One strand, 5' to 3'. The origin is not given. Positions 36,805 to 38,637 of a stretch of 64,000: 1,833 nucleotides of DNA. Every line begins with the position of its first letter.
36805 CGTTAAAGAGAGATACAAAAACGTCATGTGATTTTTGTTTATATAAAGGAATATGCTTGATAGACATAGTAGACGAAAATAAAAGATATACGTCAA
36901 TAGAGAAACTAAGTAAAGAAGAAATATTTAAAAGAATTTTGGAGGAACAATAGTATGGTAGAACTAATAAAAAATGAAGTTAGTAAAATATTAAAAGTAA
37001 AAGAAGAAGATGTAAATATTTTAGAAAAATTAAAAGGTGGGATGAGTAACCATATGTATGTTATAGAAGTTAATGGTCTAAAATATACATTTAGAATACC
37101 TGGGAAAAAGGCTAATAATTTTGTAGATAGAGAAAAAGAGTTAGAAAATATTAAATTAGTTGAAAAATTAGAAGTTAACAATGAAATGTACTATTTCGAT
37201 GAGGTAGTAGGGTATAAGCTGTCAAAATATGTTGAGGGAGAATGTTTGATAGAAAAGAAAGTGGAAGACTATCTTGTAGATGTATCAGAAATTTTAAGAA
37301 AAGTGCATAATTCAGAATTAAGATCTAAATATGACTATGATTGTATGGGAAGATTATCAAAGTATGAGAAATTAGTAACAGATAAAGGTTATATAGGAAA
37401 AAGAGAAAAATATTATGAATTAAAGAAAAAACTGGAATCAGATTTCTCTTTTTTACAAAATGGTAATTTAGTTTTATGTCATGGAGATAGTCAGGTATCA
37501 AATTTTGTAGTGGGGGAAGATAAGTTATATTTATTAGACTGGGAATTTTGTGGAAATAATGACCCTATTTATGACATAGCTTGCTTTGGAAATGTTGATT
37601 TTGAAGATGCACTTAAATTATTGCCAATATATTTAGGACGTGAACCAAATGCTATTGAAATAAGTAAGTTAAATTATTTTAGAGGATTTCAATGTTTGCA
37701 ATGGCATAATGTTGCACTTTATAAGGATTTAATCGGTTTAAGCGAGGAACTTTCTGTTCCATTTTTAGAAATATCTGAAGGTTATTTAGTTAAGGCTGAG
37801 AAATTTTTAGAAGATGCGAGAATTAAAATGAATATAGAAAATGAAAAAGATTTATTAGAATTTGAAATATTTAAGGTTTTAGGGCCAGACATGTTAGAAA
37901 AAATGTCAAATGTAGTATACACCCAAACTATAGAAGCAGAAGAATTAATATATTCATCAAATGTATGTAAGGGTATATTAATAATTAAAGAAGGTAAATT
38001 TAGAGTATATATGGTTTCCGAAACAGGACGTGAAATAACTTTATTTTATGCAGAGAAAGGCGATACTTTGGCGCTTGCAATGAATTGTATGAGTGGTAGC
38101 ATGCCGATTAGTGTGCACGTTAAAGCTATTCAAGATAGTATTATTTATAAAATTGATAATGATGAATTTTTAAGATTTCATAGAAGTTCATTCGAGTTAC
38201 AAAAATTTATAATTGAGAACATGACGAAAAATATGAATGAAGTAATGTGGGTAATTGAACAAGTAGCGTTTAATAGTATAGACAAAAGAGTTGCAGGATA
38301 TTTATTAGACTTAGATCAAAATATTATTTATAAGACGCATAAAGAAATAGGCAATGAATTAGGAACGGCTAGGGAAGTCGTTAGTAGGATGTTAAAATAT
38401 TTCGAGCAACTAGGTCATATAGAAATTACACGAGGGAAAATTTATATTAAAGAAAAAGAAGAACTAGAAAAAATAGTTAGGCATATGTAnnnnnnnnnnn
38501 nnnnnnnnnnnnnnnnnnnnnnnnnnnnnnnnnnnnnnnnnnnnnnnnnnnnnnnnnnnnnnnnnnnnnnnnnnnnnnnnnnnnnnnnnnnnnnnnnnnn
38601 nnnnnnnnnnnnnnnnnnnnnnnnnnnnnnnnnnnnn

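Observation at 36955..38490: Single-polypeptide fusion of a choline/ethanolamine-kinase-like domain to a CRP/FNR transcription factor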

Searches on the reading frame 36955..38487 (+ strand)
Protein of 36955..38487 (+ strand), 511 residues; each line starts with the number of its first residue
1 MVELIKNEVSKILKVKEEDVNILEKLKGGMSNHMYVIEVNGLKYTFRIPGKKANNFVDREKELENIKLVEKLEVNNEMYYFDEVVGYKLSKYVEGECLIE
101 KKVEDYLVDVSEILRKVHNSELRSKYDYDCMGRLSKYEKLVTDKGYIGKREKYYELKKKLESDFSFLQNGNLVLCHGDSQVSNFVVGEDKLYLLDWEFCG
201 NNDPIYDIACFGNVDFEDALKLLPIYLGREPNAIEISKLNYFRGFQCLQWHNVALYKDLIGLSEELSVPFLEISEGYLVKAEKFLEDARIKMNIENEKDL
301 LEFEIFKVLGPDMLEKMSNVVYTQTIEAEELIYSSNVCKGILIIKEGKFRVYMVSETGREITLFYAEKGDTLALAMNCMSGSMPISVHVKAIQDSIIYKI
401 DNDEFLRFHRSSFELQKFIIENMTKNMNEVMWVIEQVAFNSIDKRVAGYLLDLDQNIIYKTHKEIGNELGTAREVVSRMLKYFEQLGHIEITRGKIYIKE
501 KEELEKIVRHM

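Call 3: search_protein_families(library=pfam, proteins=[window:36955-38487:+], max_evalue=0.01)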
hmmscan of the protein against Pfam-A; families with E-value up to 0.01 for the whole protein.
window:36955-38487:+ (511 aa): 6 families
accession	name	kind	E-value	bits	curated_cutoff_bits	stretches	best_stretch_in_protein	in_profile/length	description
PF01633.27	Choline_kinase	-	3.6e-20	72.9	29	1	24-211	2-203/300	Choline/ethanolamine kinase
PF13545.12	HTH_Crp_2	-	3.7e-13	49.7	27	1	444-507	1-70/70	Crp-like helix-turn-helix domain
PF01636.29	APH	-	4.7e-11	43.3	23.2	1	24-216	3-213/239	Phosphotransferase enzyme family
PF00027.35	cNMP_binding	-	2.7e-09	37.3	27.5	1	329-410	7-87/89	Cyclic nucleotide-binding domain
PF00325.26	Crp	-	8.2e-06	25.9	21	1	461-487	4-30/32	Bacterial regulatory proteins, crp family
PF02958.26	EcKL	-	0.00041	20.2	22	1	151-212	193-261/294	Ecdysteroid kinase-like family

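Call 4: search_protein_families(library=ncbifam, proteins=[window:36955-38487:+], max_evalue=0.01)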
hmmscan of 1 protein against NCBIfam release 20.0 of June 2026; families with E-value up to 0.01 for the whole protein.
window:36955-38487:+ (511 aa): 8 families
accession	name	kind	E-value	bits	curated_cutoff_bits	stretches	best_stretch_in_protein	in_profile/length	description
NF041256.1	GntI_guanitoxin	equivalog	5.8e-24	84.9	357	1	10-242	6-246/282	guanitoxin biosynthesis pre-guanitoxin N-oxide kinase GntI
TIGR02721.1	ycfN_thiK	equivalog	4.3e-13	49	299.45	1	25-226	3-201/256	thiamine kinase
NF008732.0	PRK11753.1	equivalog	1.9e-10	40.5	266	1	328-495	31-206/214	cAMP-activated global transcriptional regulator CRP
NF010499.0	PRK13918.1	equivalog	8.7e-08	31.9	274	1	318-509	9-202/205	CRP/FNR family transcriptional regulator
NF008365.0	PRK11161.1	subfamily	7e-07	28.8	228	1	326-508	52-243/250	fumarate/nitrate reduction transcriptional regulator Fnr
NF038156.1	lant_syn_V_LxmK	equivalog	0.00039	19.6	315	1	172-210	191-229/347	class V lanthionine synthetase subunit LxmK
NF046102.1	CellCycRegCcrZ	equivalog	0.00056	19.4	400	1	109-211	85-193/260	cell cycle regulator CcrZ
NF052518.1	TransRegLdrP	equivalog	0.0053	16.8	300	0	336-506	15-186/195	transcriptional regulator LdrP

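Call 5: find_homologous_proteins(query=window:36955-38487:+, max_evalue=0.001)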
Query window:36955-38487:+ (511 aa): 501 proteins with E <= 0.001 among 8000 candidates; the best 120 are listed.
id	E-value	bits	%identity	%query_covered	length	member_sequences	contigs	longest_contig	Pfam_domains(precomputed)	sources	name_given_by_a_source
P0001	0.0e+0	1125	100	100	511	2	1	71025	PF01633.27,PF13545.13,PF00027.36,PF00325.27,PF01636.30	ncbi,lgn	-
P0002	3.6e-192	658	58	99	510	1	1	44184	PF01633.27,PF13545.13,PF00027.36,PF01636.30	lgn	-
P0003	2.4e-115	405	62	57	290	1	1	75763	PF01633.27,PF01636.30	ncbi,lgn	ncbi:MAG: phosphotransferase [Lachnospirales bacterium]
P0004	4.9e-112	394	63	57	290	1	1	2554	PF01633.27,PF01636.30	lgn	-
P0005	2.1e-111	392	60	57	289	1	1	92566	PF01633.27,PF01636.30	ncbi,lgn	-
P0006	6.9e-110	387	60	57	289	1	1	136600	PF01633.27,PF01636.30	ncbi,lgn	-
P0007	3.2e-108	381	62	57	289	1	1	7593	PF01633.27,PF01636.30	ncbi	-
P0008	4.1e-108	381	60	57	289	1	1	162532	PF01633.27,PF01636.30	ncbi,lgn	-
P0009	3.1e-106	375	59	57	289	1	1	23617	PF01633.27,PF01636.30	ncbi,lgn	-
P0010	1.9e-104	369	58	57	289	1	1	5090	PF01633.27,PF01636.30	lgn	-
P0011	6.6e-104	367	57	57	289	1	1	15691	PF01633.27,PF01636.30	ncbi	-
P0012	1.4e-92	330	57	56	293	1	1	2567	PF01633.27,PF01636.30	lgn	-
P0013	2.8e-92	329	57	56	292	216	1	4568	PF01633.27,PF01636.30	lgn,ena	-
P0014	3.3e-91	325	56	57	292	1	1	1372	PF01633.27,PF01636.30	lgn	-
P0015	1.7e-90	323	56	57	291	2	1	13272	PF01633.27,PF01636.30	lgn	-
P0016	2.2e-90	322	55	56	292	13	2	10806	PF01633.27,PF01636.30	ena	-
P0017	2.7e-90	322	54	57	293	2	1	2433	PF01633.27,PF01636.30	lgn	-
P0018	3.2e-90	322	56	57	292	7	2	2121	PF01633.27,PF01636.30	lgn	-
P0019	4.7e-90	321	54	55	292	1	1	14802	PF01633.27,PF01636.30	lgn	-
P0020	6.5e-90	321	56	56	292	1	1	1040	PF01633.27,PF02958.27,PF01636.30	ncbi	-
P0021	7.0e-90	321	56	57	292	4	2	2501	PF01633.27,PF01636.30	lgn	-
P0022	9.7e-90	320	56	57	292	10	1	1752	PF01633.27,PF01636.30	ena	-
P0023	2.0e-89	319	55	57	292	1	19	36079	PF01633.27,PF01636.30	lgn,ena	-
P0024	3.5e-89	318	55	57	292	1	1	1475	PF01633.27,PF01636.30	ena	-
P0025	4.1e-89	318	55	57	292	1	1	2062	PF01633.27,PF01636.30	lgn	-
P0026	4.4e-89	318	53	55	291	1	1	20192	PF01633.27,PF01636.30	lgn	-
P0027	5.2e-89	318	54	55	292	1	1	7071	PF01633.27,PF01636.30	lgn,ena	-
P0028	2.4e-88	316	53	56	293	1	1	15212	PF01633.27,PF01636.30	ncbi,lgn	-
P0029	2.5e-88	316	53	57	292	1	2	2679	PF01633.27,PF01636.30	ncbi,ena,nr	ncbi:MAG: phosphotransferase family protein [Turicibacter sp.]|nr:phosphotransferase family protein 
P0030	3.3e-88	315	54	57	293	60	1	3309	PF01633.27,PF01636.30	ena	-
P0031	5.2e-88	314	52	55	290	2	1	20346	PF01633.27,PF01636.30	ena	-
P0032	9.0e-88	314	53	56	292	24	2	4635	PF01633.27,PF01636.30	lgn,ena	-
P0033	1.3e-87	313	54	55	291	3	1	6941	PF01633.27,PF01636.30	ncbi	-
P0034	2.6e-87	312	53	55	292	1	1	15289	PF01633.27,PF01636.30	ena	-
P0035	9.7e-87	310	53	55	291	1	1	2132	PF01633.27,PF01636.30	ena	-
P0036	1.0e-86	310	52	56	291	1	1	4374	PF01633.27,PF01636.30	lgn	-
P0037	1.1e-86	310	55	56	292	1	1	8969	PF01633.27,PF01636.30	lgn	-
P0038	1.2e-86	310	51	56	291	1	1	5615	PF01633.27,PF01636.30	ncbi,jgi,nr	ncbi:MAG: phosphotransferase family protein [Firmicutes bacterium]|nr:phosphotransferase family prot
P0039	1.2e-86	310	52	56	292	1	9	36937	PF01633.27,PF01636.30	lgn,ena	-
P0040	1.8e-86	309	52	56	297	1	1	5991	PF01633.27,PF01636.30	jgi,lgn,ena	-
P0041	2.2e-86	309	53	55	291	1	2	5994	PF01633.27,PF01636.30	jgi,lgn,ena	-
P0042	2.6e-86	309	52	55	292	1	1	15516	PF01633.27,PF01636.30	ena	-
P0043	4.1e-86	308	54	56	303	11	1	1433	PF01633.27,PF01636.30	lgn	-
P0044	4.6e-86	308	49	56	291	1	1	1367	PF01633.27,PF01636.30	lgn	-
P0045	4.6e-86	308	54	55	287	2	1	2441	PF01633.27,PF01636.30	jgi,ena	-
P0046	4.7e-86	308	55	54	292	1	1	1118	PF01633.27,PF01636.30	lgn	-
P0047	5.1e-86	308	51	56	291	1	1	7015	PF01633.27,PF01636.30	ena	-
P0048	5.2e-86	308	54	56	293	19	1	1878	PF01633.27,PF01636.30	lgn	-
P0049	5.7e-86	308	52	56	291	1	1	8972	PF01633.27,PF01636.30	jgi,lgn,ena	-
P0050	7.9e-86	307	49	56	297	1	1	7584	PF01633.27,PF01636.30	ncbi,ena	-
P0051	8.9e-86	307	51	55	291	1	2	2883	PF01633.27,PF01636.30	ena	-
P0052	1.2e-85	307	51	57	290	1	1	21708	PF01633.27,PF01636.30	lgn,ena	-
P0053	1.2e-85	307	51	56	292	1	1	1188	PF01633.27,PF01636.30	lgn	-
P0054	1.5e-85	306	52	56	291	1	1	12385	PF01633.27,PF01636.30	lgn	-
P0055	2.5e-85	306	51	55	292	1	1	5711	PF01633.27,PF01636.30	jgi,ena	-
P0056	2.5e-85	306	52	56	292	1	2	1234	PF01633.27,PF01636.30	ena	-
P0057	3.1e-85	305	50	56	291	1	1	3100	PF01633.27,PF01636.30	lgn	-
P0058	4.0e-85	305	54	55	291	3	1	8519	PF01633.27,PF01636.30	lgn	-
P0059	5.2e-85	305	52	55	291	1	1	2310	PF01633.27,PF01636.30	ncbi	-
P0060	5.5e-85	304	50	56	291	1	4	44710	PF01633.27,PF01636.30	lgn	-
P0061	5.7e-85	304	53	56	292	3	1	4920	PF01633.27,PF01636.30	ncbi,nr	ncbi:MAG: phosphotransferase family protein [Candidatus Izimaplasma sp.]|nr:phosphotransferase famil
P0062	5.8e-85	304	51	57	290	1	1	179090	PF01633.27,PF01636.30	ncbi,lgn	ncbi:MAG: phosphotransferase [Candidatus Izemoplasmataceae bacterium]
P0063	8.2e-85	304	52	56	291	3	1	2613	PF01633.27,PF01636.30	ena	-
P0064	8.3e-85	304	52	56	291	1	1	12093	PF01633.27,PF01636.30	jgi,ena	-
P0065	1.1e-84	304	53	55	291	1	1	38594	PF01633.27,PF01636.30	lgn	-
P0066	1.1e-84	304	52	57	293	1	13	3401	PF01633.27,PF01636.30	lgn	-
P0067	1.2e-84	303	51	56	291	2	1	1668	PF01633.27,PF01636.30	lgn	-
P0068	1.5e-84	303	54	56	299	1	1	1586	PF01633.27,PF01636.30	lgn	-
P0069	2.0e-84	303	53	57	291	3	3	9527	PF01633.27,PF01636.30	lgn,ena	-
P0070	2.2e-84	302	51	56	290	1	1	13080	PF01633.27,PF01636.30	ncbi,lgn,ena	-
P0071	2.4e-84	302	54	54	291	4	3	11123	PF01633.27,PF01636.30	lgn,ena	-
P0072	2.4e-84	302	51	56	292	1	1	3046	PF01633.27,PF01636.30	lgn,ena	-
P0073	2.5e-84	302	50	56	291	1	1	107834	PF01633.27,PF01636.30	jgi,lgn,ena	-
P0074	2.5e-84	302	52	56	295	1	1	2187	PF01633.27,PF01636.30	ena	-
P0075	2.7e-84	302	52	55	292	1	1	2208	PF01633.27,PF01636.30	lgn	-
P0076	3.4e-84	302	52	57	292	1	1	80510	PF01633.27,PF01636.30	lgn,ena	-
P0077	3.9e-84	302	50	56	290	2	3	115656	PF01633.27,PF01636.30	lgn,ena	-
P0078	4.0e-84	302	49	56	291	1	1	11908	PF01633.27,PF01636.30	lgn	-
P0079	4.5e-84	301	52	56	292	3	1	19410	PF01633.27,PF01636.30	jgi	jgi:thiamine kinase-like enzyme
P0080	4.7e-84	301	50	56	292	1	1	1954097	PF01633.27,PF01636.30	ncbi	-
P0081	5.2e-84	301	50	56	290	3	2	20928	PF01633.27,PF01636.30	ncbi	ncbi:MAG: phosphotransferase [Bacillota bacterium]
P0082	5.5e-84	301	51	56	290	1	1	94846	PF01633.27,PF01636.30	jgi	jgi:thiamine kinase-like enzyme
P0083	6.8e-84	301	51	55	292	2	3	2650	PF01633.27,PF01636.30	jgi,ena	-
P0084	6.8e-84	301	53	54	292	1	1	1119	PF01633.27,PF01636.30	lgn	-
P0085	6.8e-84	301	51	57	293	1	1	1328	PF01633.27,PF01636.30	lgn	-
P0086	7.9e-84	301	52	56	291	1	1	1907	PF01633.27,PF01636.30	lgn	-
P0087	8.4e-84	301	52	57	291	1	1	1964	PF01633.27,PF01636.30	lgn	-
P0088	1.1e-83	300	51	55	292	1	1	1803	PF01633.27,PF01636.30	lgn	-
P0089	1.2e-83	300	50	57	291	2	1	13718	PF01633.27,PF01636.30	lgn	-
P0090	1.4e-83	300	53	52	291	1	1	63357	PF01633.27,PF01636.30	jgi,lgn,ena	-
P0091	1.5e-83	300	49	56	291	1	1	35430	PF01633.27,PF01636.30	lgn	-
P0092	1.5e-83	300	51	56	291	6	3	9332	PF01633.27,PF01636.30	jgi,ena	-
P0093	1.7e-83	300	51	55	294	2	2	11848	PF01633.27,PF01636.30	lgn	-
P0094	1.8e-83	300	51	56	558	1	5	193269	PF12706.14,PF23023.2,PF01633.27,PF00753.34,PF01636.30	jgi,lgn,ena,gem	jgi:phosphoribosyl 1,2-cyclic phosphodiesterase/thiamine kinase-like enzyme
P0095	2.0e-83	299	49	56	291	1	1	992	PF01633.27,PF01636.30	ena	-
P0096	2.1e-83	299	49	57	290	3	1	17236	PF01633.27,PF01636.30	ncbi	ncbi:MAG: phosphotransferase [Candidatus Izemoplasmataceae bacterium]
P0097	2.5e-83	299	52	56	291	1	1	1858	PF01633.27,PF01636.30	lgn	-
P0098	2.8e-83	299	50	56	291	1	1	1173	PF01633.27,PF01636.30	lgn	-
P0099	3.2e-83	299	51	56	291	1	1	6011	PF01633.27,PF01636.30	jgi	-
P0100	3.3e-83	299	53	55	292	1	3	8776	PF01633.27,PF01636.30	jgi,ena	-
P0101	3.4e-83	299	50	56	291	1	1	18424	PF01633.27,PF01636.30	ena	-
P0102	3.6e-83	298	49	56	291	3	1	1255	PF01633.27,PF01636.30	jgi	-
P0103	4.0e-83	298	53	56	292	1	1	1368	PF01633.27,PF01636.30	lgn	-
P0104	4.4e-83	298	53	55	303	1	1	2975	PF01633.27,PF01636.30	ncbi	-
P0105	4.6e-83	298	52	55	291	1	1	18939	PF01633.27,PF01636.30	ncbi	ncbi:MAG: choline/ethanolamine kinase family protein [Candidatus Izemoplasma sp.]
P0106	4.7e-83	298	52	56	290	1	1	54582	PF01633.27,PF01636.30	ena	-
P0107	4.9e-83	298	51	57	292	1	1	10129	PF01633.27,PF01636.30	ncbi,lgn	-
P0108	5.2e-83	298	51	55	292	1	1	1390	PF01633.27,PF01636.30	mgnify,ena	mgnify:CR=1 FL=1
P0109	5.4e-83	298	52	55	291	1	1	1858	PF01633.27,PF01636.30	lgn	-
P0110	5.6e-83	298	49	56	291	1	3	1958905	PF01633.27,PF01636.30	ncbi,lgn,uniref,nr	ncbi:choline/ethanolamine kinase family protein [Candidatus Xianfuyuplasma coldseepsis]|uniref:Phosp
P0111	5.7e-83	298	51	55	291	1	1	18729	PF01633.27,PF01636.30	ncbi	-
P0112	5.9e-83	298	50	55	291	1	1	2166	PF01633.27,PF01636.30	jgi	-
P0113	6.3e-83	298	51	56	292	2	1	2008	PF01633.27,PF01636.30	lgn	-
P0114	8.8e-83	297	50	57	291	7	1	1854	PF01633.27,PF01636.30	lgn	-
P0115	1.1e-82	297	52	55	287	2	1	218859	PF01633.27,PF01636.30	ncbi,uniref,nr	ncbi:hypothetical protein CI105_04210 [Candidatus Izimaplasma bacterium ZiA1]|uniref:choline kinase 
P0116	1.1e-82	297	52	55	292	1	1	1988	PF01633.27,PF01636.30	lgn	-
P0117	1.1e-82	297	50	55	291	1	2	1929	PF01633.27,PF01636.30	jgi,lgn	-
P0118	1.2e-82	297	50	56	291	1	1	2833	PF01633.27,PF01636.30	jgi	jgi:thiamine kinase-like enzyme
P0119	1.2e-82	297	50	55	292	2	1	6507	PF01633.27,PF01636.30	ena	-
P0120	1.2e-82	297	50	56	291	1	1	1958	PF01633.27,PF01636.30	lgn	-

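Call 6: find_encoding_contigs(protein=P0002, flank=10000, max_places=4)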
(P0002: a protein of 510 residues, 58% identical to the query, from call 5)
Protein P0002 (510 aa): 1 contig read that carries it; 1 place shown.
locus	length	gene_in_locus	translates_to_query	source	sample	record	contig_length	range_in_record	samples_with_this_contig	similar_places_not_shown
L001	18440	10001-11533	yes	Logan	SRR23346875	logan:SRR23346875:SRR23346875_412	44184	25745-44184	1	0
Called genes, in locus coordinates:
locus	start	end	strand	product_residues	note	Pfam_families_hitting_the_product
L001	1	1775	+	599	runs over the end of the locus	PF01336:tRNA_anti-codon, PF00152:tRNA-synt_2, PF01409:tRNA-synt_2d (faint), PF02938:GAD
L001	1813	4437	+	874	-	PF01411:tRNA-synt_2c, PF07973:tRNA_SAD, PF02272:DHHA1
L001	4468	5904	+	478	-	-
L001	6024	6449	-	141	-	-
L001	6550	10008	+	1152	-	PF21445:ADDB_N, PF12705:PDDEXK_1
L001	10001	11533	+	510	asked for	PF01633:Choline_kinase, PF01636:APH, PF00027:cNMP_binding, PF13545:HTH_Crp_2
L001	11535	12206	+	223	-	PF02683:DsbD_TM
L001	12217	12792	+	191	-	PF00578:AhpC-TSA, PF08534:Redoxin, PF00085:Thioredoxin (weak), PF13098:Thioredoxin_2, PF13905:Thioredoxin_8 (weak)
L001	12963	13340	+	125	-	PF00005:ABC_tran, PF13304:AAA_21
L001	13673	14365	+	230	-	-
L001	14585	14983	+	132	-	-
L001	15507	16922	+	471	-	PF03553:Na_H_antiporter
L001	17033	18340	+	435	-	PF00278:Orn_DAP_Arg_deC, PF02784:Orn_Arg_deC_N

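Call 7: find_encoding_contigs(protein=P0003, flank=8000, max_places=3)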
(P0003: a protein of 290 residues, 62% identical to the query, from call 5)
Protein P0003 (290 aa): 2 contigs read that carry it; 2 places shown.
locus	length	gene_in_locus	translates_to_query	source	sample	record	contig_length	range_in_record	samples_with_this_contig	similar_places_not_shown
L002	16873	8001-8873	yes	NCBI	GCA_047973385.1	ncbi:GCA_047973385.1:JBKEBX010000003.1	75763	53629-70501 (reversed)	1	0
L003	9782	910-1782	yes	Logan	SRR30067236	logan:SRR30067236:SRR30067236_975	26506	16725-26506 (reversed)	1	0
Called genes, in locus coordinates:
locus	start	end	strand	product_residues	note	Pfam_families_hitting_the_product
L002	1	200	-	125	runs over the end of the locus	PF00392:GntR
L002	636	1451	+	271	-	PF00376:MerR (weak), PF13411:MerR_1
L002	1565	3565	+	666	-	PF04205:FMN_bind, PF00890:FAD_binding_2, PF01266:DAO, PF01946:Thi4, PF07992:Pyr_redox_2 (weak), PF12831:FAD_oxidored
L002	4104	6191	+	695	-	PF00724:Oxidored_FMN, PF00890:FAD_binding_2 (weak), PF01494:FAD_binding_3 (weak), PF01946:Thi4 (weak), PF07992:Pyr_redox_2, PF13450:NAD_binding_8, PF13738:Pyr_redox_3, PF00070:Pyr_redox, +12 more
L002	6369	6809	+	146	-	PF00210:Ferritin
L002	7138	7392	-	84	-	PF12116:SpoIIID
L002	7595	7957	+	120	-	PF01880:Desulfoferrodox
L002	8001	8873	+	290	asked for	PF01633:Choline_kinase, PF01636:APH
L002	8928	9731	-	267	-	PF02535:Zip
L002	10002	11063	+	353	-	PF09084:NMT1 (faint)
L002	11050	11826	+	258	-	PF00528:BPD_transp_1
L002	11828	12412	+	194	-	PF02463:SMC_N (faint), PF00005:ABC_tran, PF13304:AAA_21 (faint)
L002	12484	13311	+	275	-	PF01522:Polysacc_deac_1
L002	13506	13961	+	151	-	PF02580:Tyr_Deacylase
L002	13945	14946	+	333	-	PF02129:Peptidase_S15 (faint), PF12146:Hydrolase_4, PF20434:BD-FAE (faint)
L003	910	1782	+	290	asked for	PF01633:Choline_kinase, PF01636:APH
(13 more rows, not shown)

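Call 8: find_encoding_contigs(protein=P0001, flank=10000, max_places=4)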
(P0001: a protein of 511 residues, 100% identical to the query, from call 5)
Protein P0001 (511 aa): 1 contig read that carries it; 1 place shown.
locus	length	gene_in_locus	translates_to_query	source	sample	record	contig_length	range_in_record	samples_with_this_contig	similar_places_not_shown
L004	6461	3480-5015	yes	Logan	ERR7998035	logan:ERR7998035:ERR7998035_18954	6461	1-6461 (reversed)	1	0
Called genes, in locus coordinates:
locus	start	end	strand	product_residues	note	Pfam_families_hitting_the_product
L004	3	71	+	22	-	?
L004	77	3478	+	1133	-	PF21445:ADDB_N, PF12705:PDDEXK_1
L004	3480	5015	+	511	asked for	PF01633:Choline_kinase, PF01636:APH, PF00027:cNMP_binding, PF13545:HTH_Crp_2, PF00325:Crp (weak)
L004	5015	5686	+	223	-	PF02683:DsbD_TM, PF13386:DsbD_2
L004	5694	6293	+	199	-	PF08534:Redoxin, PF00578:AhpC-TSA, PF00085:Thioredoxin, PF13098:Thioredoxin_2, PF13905:Thioredoxin_8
